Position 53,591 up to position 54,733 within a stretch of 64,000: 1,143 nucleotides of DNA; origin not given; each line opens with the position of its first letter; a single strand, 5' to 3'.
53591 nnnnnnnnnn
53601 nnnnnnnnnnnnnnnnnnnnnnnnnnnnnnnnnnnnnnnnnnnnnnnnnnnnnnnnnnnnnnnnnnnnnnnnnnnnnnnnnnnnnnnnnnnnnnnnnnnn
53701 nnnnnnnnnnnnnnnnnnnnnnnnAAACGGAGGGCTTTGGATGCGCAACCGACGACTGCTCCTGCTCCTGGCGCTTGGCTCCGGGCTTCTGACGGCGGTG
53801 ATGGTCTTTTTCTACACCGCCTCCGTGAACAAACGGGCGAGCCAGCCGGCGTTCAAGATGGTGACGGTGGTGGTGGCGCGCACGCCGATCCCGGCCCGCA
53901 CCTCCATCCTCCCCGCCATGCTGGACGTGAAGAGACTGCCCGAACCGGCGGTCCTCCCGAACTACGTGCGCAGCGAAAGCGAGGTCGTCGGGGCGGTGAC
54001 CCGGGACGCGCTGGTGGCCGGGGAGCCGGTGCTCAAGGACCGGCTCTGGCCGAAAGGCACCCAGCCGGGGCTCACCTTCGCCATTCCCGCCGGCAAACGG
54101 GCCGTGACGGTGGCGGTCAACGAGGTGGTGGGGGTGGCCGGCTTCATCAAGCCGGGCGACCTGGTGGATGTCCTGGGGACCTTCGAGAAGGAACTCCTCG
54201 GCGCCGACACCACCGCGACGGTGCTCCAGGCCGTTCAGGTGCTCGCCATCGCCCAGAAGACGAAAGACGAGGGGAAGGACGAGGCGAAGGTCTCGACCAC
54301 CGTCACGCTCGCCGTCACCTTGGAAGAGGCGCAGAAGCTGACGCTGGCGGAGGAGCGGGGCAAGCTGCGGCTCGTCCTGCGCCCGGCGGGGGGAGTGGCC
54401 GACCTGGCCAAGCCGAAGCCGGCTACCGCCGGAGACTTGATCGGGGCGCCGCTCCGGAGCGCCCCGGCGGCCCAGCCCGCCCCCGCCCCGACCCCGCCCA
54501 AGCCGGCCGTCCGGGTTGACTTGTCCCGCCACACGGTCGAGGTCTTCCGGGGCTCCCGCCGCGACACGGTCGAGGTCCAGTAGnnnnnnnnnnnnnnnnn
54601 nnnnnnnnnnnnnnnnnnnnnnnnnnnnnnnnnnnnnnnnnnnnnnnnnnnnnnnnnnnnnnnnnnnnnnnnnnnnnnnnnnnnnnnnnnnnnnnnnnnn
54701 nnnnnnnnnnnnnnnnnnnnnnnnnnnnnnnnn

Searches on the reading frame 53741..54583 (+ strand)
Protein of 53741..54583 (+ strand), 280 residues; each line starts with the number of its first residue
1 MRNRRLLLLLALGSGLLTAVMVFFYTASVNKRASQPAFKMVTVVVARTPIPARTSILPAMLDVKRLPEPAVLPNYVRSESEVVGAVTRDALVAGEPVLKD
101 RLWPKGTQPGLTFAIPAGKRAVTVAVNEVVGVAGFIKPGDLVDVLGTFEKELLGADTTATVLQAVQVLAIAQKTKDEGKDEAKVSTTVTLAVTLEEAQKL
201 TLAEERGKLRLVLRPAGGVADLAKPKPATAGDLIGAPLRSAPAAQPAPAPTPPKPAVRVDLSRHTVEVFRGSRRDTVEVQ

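Call 6: search_protein_families(library=pfam, proteins=[window:53741-54583:+], max_evalue=0.01)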
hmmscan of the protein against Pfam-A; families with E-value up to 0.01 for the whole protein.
window:53741-54583:+ (280 aa): 2 families
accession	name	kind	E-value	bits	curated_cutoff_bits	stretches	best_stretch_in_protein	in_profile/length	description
PF16976.10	RcpC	-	7.9e-32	110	28.8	1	111-214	3-114/114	Flp pilus assembly protein RcpC/CpaB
PF08666.17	SAF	-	3.8e-08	34.2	21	1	42-102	2-62/63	SAF domain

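Call 17: find_related_loci(query=A2, collection=genome_contigs, flank=10000)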
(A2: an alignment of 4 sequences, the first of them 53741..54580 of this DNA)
Query A2 (280 aa) in genome_contigs; peptide patterns used: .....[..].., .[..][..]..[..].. (x = any residue, [..] = any of these).
599 stretches matched a pattern (row limit reached: there are more); 2 encode a relative of the query (tblastn E <= 1e-3); 2 distinct loci.
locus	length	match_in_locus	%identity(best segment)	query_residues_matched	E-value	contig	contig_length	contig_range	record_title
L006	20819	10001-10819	68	1-280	7e-106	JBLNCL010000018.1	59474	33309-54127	MAG: Betaproteobacteria bacterium isolate MAG126 PRJNA950955_bin33_renamed_17, whole genome shotgun sequence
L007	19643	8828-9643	66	1-280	3e-97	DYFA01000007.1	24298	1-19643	MAG TPA_asm: Aneurinibacillus sp. isolate Tomsk_67_16 Tomsk_k141_4742, whole genome shotgun sequence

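Call 24: find_homologous_proteins(query=window:53741-54580:+)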
Query window:53741-54580:+ (280 aa): 1761 proteins with E <= 0.001 among 8000 candidates; the best 120 are listed.
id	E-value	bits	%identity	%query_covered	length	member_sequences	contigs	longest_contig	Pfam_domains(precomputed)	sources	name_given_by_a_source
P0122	5.6e-169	578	100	100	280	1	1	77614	PF08666.18,PF16976.11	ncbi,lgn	ncbi:MAG: Flp pilus assembly protein CpaB [Chitinophagales bacterium]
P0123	2.7e-142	491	84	100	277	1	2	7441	PF08666.18,PF16976.11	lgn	-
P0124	3.4e-108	379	70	100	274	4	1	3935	PF08666.18,PF16976.11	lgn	-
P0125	9.3e-105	368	68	100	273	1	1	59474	PF08666.18,PF16976.11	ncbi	ncbi:MAG: Flp pilus assembly protein CpaB [Betaproteobacteria bacterium]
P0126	1.4e-104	367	68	100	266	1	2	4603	PF08666.18,PF16976.11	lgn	-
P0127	2.1e-102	360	64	100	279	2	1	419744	PF08666.18,PF16976.11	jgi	jgi:pilus assembly protein CpaB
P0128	1.5e-101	358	68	100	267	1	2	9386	PF08666.18,PF16976.11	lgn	-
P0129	8.1e-101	355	65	100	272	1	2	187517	PF08666.18,PF16976.11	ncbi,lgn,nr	ncbi:MAG: Flp pilus assembly protein CpaB [Bacillota bacterium]|nr:Flp pilus assembly protein CpaB [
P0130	1.9e-100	354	66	100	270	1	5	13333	PF08666.18,PF16976.11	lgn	-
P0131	1.9e-98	347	64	100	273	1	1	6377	PF08666.18,PF16976.11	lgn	-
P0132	1.6e-96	341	61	100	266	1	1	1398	PF08666.18,PF16976.11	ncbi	-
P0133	1.2e-80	289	54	100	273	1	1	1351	PF08666.18,PF16976.11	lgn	-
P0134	6.2e-64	234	49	93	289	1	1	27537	PF08666.18,PF16976.11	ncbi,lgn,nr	ncbi:MAG: Flp pilus assembly protein CpaB [Firmicutes bacterium]|nr:Flp pilus assembly protein CpaB 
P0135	3.8e-59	219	55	77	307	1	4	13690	PF08666.18,PF16976.11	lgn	-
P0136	9.2e-59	217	48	100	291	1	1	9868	PF08666.18,PF13144.12,PF16976.11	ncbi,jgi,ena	-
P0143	2.8e-56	209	46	100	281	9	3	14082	PF08666.18,PF16976.11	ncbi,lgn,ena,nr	ncbi:MAG: Flp pilus assembly protein CpaB [Firmicutes bacterium]|nr:Flp pilus assembly protein CpaB 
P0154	3.6e-54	202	45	91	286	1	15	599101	PF08666.18,PF16976.11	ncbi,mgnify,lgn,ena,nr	ncbi:MAG: Flp pilus assembly protein CpaB [Firmicutes bacterium]|mgnify:CR=1 FL=1|nr:Flp pilus assem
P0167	3.4e-50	189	44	98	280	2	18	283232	PF08666.18,PF13144.12,PF16976.11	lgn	-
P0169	4.8e-50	189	53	82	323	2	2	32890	PF16976.11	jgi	-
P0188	3.3e-41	160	42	97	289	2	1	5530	PF08666.18,PF16976.11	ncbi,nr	ncbi:MAG TPA: Flp pilus assembly protein CpaB [Limnochordia bacterium]|nr:Flp pilus assembly protein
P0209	2.6e-36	144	37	97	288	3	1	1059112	PF08666.18,PF16976.11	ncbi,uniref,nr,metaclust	ncbi:hypothetical protein AXX12_09690 [Anaerosporomusa subterranea]|uniref:SAF domain-containing pro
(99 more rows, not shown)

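Call 25: find_encoding_contigs(protein=P0127, flank=8000, max_places=2)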
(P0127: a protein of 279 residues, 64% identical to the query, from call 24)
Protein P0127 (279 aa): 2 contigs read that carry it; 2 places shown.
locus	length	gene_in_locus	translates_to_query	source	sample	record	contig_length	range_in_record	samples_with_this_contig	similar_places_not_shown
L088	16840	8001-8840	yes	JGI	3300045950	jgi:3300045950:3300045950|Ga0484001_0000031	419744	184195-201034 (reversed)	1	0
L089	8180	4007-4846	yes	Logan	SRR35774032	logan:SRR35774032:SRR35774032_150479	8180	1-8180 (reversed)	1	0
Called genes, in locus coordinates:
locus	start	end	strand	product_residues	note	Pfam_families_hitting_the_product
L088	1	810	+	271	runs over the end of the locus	PF01073:3Beta_HSD, PF01370:Epimerase, PF02719:Polysacc_synt_2, PF04321:RmlD_sub_bind, PF16363:GDP_Man_Dehyd, PF07993:NAD_binding_4 (weak)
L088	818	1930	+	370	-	PF06925:MGDG_synth, PF02350:Epimerase_2 (weak), PF00534:Glycos_transf_1, PF04101:Glyco_tran_28_C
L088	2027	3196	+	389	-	PF05384:DegS, PF07730:HisKA_3, PF02518:HATPase_c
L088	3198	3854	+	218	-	PF00072:Response_reg, PF08281:Sigma70_r4_2 (weak), PF00196:GerE, PF13384:HTH_23 (weak), PF13412:HTH_24 (weak)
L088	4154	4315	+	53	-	PF16982:Flp1_like (weak), PF04964:Flp_Fap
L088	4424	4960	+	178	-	PF01478:Peptidase_A24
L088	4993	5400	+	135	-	PF07811:TadE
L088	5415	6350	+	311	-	PF13400:Tad (weak)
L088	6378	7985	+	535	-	PF13620:CarboxypepD_reg, PF13205:Big_5, PF07676:PD40 (weak), PF26549:Tricorn_N (weak), PF07676:PD40, PF26549:Tricorn_N (weak), PF26550:Tricorn_2nd, PF07676:PD40, +1 more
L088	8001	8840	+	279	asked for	PF08666:SAF (weak), PF16976:RcpC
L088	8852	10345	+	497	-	PF13629:T2SS-T3SS_pil_N, PF00263:Secretin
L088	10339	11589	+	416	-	PF00072:Response_reg, PF01656:CbiA, PF09140:MipZ, PF10609:ParA, PF13614:AAA_31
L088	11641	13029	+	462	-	PF00437:T2SSE, PF27713:UCP018868 (weak)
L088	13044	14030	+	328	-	PF00482:T2SSF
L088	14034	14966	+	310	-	PF19359:DUF5936 (weak), PF00482:T2SSF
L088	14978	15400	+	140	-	PF02643:DUF192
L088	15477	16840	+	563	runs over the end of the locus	PF27511:ComFA_N (faint), PF00270:DEAD (faint), PF04851:ResIII (faint), PF00271:Helicase_C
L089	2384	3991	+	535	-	PF13620:CarboxypepD_reg, PF13205:Big_5, PF07676:PD40 (weak), PF26549:Tricorn_N (weak), PF07676:PD40, PF26549:Tricorn_N (weak), PF26550:Tricorn_2nd, PF07676:PD40, +1 more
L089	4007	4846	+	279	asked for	PF08666:SAF (weak), PF16976:RcpC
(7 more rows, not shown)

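Call 26: find_encoding_contigs(protein=P0134, flank=8000, max_places=2)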
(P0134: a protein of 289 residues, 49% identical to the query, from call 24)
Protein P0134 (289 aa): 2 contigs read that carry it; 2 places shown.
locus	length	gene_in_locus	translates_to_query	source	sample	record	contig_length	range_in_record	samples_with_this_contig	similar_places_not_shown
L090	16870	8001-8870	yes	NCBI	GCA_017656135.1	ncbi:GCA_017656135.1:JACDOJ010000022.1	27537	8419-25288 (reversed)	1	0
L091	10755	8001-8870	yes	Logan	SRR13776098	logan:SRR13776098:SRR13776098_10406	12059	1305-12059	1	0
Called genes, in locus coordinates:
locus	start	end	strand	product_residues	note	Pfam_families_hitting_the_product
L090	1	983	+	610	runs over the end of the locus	PF05226:CHASE2, PF00211:Guanylate_cyc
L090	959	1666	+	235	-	PF00027:cNMP_binding, PF13545:HTH_Crp_2, PF00325:Crp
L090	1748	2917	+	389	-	PF05384:DegS, PF07730:HisKA_3, PF02518:HATPase_c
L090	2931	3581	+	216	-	PF00072:Response_reg, PF00196:GerE, PF08281:Sigma70_r4_2 (weak), PF13384:HTH_23 (faint)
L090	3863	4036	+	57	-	PF04964:Flp_Fap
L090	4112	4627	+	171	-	PF01478:Peptidase_A24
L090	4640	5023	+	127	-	PF07811:TadE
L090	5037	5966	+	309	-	PF13400:Tad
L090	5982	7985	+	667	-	PF13205:Big_5 (faint), PF07676:PD40, PF26549:Tricorn_N (weak), PF00930:DPPIV_N (faint), PF07676:PD40 (weak), PF26550:Tricorn_2nd, PF07676:PD40, PF26549:Tricorn_N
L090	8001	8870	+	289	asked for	PF08666:SAF, PF16976:RcpC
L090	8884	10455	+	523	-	PF13629:T2SS-T3SS_pil_N, PF04972:BON (weak), PF00263:Secretin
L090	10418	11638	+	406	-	PF00072:Response_reg, PF13481:AAA_25 (weak), PF00142:Fer4_NifH (weak), PF01656:CbiA, PF02374:ArsA_ATPase (faint), PF09140:MipZ, PF10609:ParA, PF13614:AAA_31, +1 more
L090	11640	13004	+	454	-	PF00437:T2SSE, PF27713:UCP018868 (weak)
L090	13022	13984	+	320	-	PF00482:T2SSF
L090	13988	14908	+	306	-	PF19359:DUF5936 (faint), PF00482:T2SSF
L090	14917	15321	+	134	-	PF02643:DUF192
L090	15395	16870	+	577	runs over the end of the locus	PF27511:ComFA_N, PF00270:DEAD (weak), PF04851:ResIII, PF00271:Helicase_C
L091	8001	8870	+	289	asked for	PF08666:SAF, PF16976:RcpC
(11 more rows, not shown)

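Call 27: find_encoding_contigs(protein=P0154, flank=8000, max_places=2)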
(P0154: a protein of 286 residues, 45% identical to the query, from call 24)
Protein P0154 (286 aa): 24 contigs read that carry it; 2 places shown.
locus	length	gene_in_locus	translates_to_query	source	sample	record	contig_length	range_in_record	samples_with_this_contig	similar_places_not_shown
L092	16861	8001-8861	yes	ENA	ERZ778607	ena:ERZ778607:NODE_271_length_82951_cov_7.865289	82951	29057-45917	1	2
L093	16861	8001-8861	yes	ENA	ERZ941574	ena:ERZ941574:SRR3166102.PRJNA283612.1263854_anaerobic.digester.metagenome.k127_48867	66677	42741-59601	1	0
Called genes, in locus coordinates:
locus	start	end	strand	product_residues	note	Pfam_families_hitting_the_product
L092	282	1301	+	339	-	PF02463:SMC_N (weak), PF00005:ABC_tran, PF13401:AAA_22 (faint), PF13304:AAA_21 (faint), PF09383:NIL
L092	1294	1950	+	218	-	PF00528:BPD_transp_1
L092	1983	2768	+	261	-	PF03180:Lipoprotein_9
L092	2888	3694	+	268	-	PF01048:PNP_UDP_1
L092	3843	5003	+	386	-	PF05384:DegS, PF07730:HisKA_3, PF13581:HATPase_c_2 (weak), PF02518:HATPase_c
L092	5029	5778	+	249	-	PF00072:Response_reg, PF04545:Sigma70_r4 (weak), PF08281:Sigma70_r4_2, PF00196:GerE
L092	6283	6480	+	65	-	PF04964:Flp_Fap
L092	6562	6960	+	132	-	PF07811:TadE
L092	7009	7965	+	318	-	PF13400:Tad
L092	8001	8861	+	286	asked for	PF08666:SAF, PF16976:RcpC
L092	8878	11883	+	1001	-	PF13629:T2SS-T3SS_pil_N, PF04972:BON (weak), PF00263:Secretin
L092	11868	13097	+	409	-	PF00072:Response_reg, PF02374:ArsA_ATPase (faint), PF10609:ParA, PF01656:CbiA, PF13614:AAA_31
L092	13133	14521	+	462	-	PF00437:T2SSE, PF27713:UCP018868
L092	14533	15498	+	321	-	PF00482:T2SSF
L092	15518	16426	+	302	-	PF00482:T2SSF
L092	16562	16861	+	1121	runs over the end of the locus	PF28492:Beta_helix_4 (weak), PF05048:NosD, PF13229:Beta_helix, PF09136:Glucodextran_B (weak), PF13860:FlgD_ig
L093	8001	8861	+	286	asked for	PF08666:SAF, PF16976:RcpC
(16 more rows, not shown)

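Call 29: search_protein_families(library=pfam, proteins=[L092:8878-11880:+, L090:5982-7982:+, L088:6378-7982:+, L092:7009-7962:+], max_evalue=0.1)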
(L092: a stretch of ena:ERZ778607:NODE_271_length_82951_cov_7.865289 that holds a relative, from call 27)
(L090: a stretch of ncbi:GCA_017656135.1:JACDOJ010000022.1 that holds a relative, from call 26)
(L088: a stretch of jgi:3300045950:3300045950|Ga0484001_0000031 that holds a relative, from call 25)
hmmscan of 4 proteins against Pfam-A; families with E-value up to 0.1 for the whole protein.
L092:8878-11880:+ (1001 aa): 3 families
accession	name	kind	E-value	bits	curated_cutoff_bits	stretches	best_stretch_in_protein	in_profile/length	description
PF00263.26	Secretin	-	1.7e-43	148.5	27.5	1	814-974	1-169/169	Bacterial type II and III secretion system protein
PF04972.22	BON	-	1.1e-41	141.4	27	7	632-686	5-67/69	BON domain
PF13629.12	T2SS-T3SS_pil_N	-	4.7e-12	45.9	23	1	45-104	9-69/72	Pilus formation protein N terminal region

L090:5982-7982:+ (667 aa): 8 families
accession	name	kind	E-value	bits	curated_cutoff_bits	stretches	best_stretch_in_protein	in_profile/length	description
PF07676.18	PD40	-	3.2e-37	126.1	20.9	4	553-587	9-38/38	WD40-like Beta Propeller Repeat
PF00930.27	DPPIV_N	-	4.1e-08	32.8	22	1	561-622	1-62/354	Dipeptidyl peptidase IV (DPP IV) N-terminal region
PF13205.12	Big_5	-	1.2e-05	26.4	23.6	1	150-241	24-104/105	Bacterial Ig-like domain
PF25174.1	Beta-prop_THOC3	-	3e-05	23.6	305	1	454-528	92-157/272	THOC3 beta-propeller domain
PF00041.27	fn3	-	9.5e-05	23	25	1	251-337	2-81/84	Fibronectin type III domain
PF14583.12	Pectate_lyase22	-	0.00032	20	30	0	449-475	236-263/386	Oligogalacturonate lyase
PF09134.16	Invasin_D3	-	0.0052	17.7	33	0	33-95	18-86/98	Invasin, domain 3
PF02897.21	Peptidase_S9_N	-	0.014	14.6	24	0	559-623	130-190/414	Prolyl oligopeptidase, N-terminal beta-propeller domain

L088:6378-7982:+ (535 aa): 7 families
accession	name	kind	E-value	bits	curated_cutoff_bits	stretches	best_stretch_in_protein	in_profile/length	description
PF07676.18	PD40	-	1.6e-44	149.4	20.9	5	478-507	8-38/38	WD40-like Beta Propeller Repeat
PF13205.12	Big_5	-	6.2e-21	75.5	23.6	1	129-227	1-105/105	Bacterial Ig-like domain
PF13620.12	CarboxypepD_reg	-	2.2e-08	34.8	32.3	1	52-115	2-71/82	Carboxypeptidase regulatory-like domain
PF00930.27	DPPIV_N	-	6.8e-06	25.5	22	0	410-496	33-118/354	Dipeptidyl peptidase IV (DPP IV) N-terminal region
PF13715.12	CarbopepD_reg_2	-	0.00029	21.2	32.2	1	52-115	1-66/88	CarboxypepD_reg-like domain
PF14583.12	Pectate_lyase22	-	0.0021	17.3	30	0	372-508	245-380/386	Oligogalacturonate lyase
PF25174.1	Beta-prop_THOC3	-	0.019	14.4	305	0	426-451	95-117/272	THOC3 beta-propeller domain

L092:7009-7962:+ (318 aa): 3 families
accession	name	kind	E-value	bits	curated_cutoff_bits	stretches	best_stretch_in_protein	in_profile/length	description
PF13400.11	Tad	-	1.5e-10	41.6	22.3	1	18-65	1-47/47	Putative Flp pilus-assembly TadE/G-like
PF09977.15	Tad_C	-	4.4e-05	24.8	22.1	1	47-131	13-93/93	Putative Tad-like Flp pilus-assembly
PF07811.17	TadE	-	0.018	15.6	22.9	1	18-59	1-42/43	TadE-like protein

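Call 30: find_encoding_contigs(protein=P0135, flank=7000, max_places=1)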
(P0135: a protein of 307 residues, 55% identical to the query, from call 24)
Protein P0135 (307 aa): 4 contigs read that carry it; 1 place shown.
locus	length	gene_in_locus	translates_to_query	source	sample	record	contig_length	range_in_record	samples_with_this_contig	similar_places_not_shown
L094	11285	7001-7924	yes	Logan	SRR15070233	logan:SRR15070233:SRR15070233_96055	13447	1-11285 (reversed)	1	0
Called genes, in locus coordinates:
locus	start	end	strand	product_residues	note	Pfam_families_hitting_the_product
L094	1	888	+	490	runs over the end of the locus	PF04773:FecR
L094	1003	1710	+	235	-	PF00027:cNMP_binding, PF13545:HTH_Crp_2, PF00325:Crp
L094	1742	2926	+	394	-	PF01380:SIS (faint)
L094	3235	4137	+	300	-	PF07730:HisKA_3, PF02518:HATPase_c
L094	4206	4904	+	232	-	PF00072:Response_reg, PF00196:GerE, PF08281:Sigma70_r4_2 (faint)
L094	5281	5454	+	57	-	PF04964:Flp_Fap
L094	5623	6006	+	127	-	PF07811:TadE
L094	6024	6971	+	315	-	PF13400:Tad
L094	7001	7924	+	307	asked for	PF08666:SAF (faint), PF16976:RcpC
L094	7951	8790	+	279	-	PF13629:T2SS-T3SS_pil_N, PF04972:BON (faint)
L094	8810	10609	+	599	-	PF13629:T2SS-T3SS_pil_N, PF04972:BON (faint), PF00263:Secretin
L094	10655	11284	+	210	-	?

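Call 31: find_encoding_contigs(protein=P0169, flank=7000, max_places=1)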
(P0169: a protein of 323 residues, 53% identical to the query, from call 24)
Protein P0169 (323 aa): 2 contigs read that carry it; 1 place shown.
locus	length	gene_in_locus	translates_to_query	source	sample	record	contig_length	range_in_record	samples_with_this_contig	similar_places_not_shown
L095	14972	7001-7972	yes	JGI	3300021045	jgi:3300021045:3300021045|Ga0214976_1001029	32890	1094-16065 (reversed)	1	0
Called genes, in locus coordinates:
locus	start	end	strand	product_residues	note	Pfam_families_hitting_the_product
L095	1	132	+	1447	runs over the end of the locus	-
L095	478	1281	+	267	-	PF01048:PNP_UDP_1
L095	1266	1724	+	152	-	PF04892:VanZ-LLP1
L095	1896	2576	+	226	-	PF00027:cNMP_binding, PF13545:HTH_Crp_2, PF00325:Crp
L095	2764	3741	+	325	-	PF07730:HisKA_3, PF02518:HATPase_c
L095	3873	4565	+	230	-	PF00072:Response_reg, PF00196:GerE, PF08281:Sigma70_r4_2 (weak)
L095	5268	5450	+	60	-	PF04964:Flp_Fap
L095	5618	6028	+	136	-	PF07811:TadE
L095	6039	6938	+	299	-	PF13400:Tad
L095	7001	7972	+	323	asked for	PF16976:RcpC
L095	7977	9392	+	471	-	-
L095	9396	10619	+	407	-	PF00072:Response_reg, PF10609:ParA (weak), PF13614:AAA_31 (weak), PF01656:CbiA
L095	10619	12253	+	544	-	PF00437:T2SSE, PF27713:UCP018868 (weak)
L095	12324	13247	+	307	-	PF00482:T2SSF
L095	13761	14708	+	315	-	PF00482:T2SSF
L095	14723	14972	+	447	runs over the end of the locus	?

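Call 32: find_encoding_contigs(protein=P0143, flank=7000, max_places=1)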
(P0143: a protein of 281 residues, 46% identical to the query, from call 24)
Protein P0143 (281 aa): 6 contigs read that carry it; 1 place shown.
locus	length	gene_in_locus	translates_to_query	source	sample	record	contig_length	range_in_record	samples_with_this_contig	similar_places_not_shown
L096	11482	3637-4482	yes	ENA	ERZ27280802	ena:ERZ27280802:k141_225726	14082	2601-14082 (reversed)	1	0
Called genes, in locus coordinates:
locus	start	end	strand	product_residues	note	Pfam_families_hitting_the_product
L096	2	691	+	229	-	?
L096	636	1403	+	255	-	PF00072:Response_reg, PF08281:Sigma70_r4_2 (weak), PF00196:GerE, PF04545:Sigma70_r4 (faint)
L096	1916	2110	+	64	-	PF04964:Flp_Fap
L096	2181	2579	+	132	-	PF07811:TadE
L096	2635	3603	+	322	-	PF13400:Tad, PF09977:Tad_C (weak)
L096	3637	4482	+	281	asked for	PF08666:SAF, PF16976:RcpC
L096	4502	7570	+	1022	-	PF13629:T2SS-T3SS_pil_N, PF04972:BON (faint), PF00263:Secretin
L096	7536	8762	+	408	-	PF00072:Response_reg, PF00142:Fer4_NifH (weak), PF01656:CbiA, PF02374:ArsA_ATPase (faint), PF10609:ParA, PF13614:AAA_31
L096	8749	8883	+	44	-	-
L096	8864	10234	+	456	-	PF00437:T2SSE, PF27713:UCP018868 (weak)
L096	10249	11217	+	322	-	PF00482:T2SSF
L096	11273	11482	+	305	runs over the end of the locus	PF00482:T2SSF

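Call 41: search_protein_families(library=ncbifam, proteins=[L090:5982-7982:+], max_evalue=0.01)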
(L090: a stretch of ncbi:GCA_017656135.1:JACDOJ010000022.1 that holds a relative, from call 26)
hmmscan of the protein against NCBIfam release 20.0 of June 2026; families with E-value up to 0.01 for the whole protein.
L090:5982-7982:+ (667 aa): 9 families
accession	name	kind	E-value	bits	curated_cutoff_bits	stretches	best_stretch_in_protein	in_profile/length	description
TIGR02800.1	propeller_TolB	equivalog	5.9e-36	124.3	343.15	3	441-574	181-300/418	Tol-Pal system beta propeller repeat protein TolB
NF002183.0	PRK01029.1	equivalog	1.1e-22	80.7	405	1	553-621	281-345/429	Tol-Pal system protein TolB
NF053518.1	DipepPtdsDpp5Prph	equivalog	1.2e-16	60.4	900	2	505-644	200-338/655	dipeptidyl-peptidase Dpp5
NF033523.0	lasso_peptidase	equivalog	1.8e-14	53.4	400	1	559-643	25-127/638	Atxe2 family lasso peptide isopeptidase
NF041611.1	exoglucan_CbhB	equivalog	5.9e-08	31.2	1950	1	216-343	765-888/997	exoglucanase CbhB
NF045522.1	MXAN_2561_fam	equivalog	3.9e-05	23.3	150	1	275-342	191-259/304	MXAN_2561 family MXYO-CTERM-anchored protein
NF053607.1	CHU_0125_OmpA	equivalog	0.0002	20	620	0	342-414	226-295/639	CHU_0125 family OmpA-like outer membrane integrity protein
NF003124.0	PRK04043.1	equivalog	0.00049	19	428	0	443-473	361-390/419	Tol-Pal system protein TolB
TIGR02171.1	Fb_sc_TIGR02171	subfamily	0.00069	17.7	544.35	0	480-547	329-397/912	TIGR02171 family lipoprotein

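Call 56: find_encoding_contigs(protein=P0188, flank=7000, max_places=1)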
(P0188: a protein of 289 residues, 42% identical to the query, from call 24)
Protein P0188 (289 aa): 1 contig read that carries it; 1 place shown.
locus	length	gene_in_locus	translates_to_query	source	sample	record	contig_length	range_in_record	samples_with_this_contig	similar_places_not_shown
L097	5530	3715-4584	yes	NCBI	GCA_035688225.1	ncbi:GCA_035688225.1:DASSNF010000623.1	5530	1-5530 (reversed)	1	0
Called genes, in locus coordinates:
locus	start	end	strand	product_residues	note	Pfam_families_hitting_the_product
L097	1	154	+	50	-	PF00196:GerE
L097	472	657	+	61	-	PF04964:Flp_Fap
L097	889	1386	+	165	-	PF01478:Peptidase_A24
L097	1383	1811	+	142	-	PF07811:TadE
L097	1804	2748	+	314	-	PF13400:Tad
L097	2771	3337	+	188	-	PF13400:Tad, PF09977:Tad_C (faint)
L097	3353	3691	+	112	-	-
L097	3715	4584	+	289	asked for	PF08666:SAF (weak), PF16976:RcpC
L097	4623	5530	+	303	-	PF13629:T2SS-T3SS_pil_N, PF04972:BON (weak)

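Call 57: find_encoding_contigs(protein=P0167, flank=7000, max_places=1)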
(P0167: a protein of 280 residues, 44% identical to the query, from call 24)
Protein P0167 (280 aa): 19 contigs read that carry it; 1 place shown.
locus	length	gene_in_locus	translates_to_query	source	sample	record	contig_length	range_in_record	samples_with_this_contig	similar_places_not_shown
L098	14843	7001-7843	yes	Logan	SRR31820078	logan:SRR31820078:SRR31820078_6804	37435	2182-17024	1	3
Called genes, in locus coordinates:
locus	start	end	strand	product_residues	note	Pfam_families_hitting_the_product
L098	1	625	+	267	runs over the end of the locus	PF03180:Lipoprotein_9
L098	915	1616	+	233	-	PF04205:FMN_bind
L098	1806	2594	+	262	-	PF01048:PNP_UDP_1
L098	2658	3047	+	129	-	PF04892:VanZ-LLP1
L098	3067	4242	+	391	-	PF05384:DegS, PF13581:HATPase_c_2 (faint), PF07730:HisKA_3, PF02518:HATPase_c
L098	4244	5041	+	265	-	PF00072:Response_reg, PF00196:GerE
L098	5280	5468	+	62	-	PF04964:Flp_Fap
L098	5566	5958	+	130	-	PF07811:TadE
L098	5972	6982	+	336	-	PF13400:Tad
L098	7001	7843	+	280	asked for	PF08666:SAF, PF13144:ChapFlgA (faint), PF16976:RcpC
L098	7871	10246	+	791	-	PF13629:T2SS-T3SS_pil_N, PF04972:BON (faint), PF16693:Yop-YscD_ppl_1st (faint), PF00263:Secretin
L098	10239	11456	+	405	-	PF00072:Response_reg, PF01656:CbiA, PF02374:ArsA_ATPase (faint), PF06564:CBP_BcsQ (faint), PF09140:MipZ, PF10609:ParA, PF13614:AAA_31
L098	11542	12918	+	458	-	PF13191:AAA_16 (faint), PF00437:T2SSE, PF27713:UCP018868 (weak)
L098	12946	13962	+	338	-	PF00482:T2SSF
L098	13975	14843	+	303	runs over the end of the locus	PF00482:T2SSF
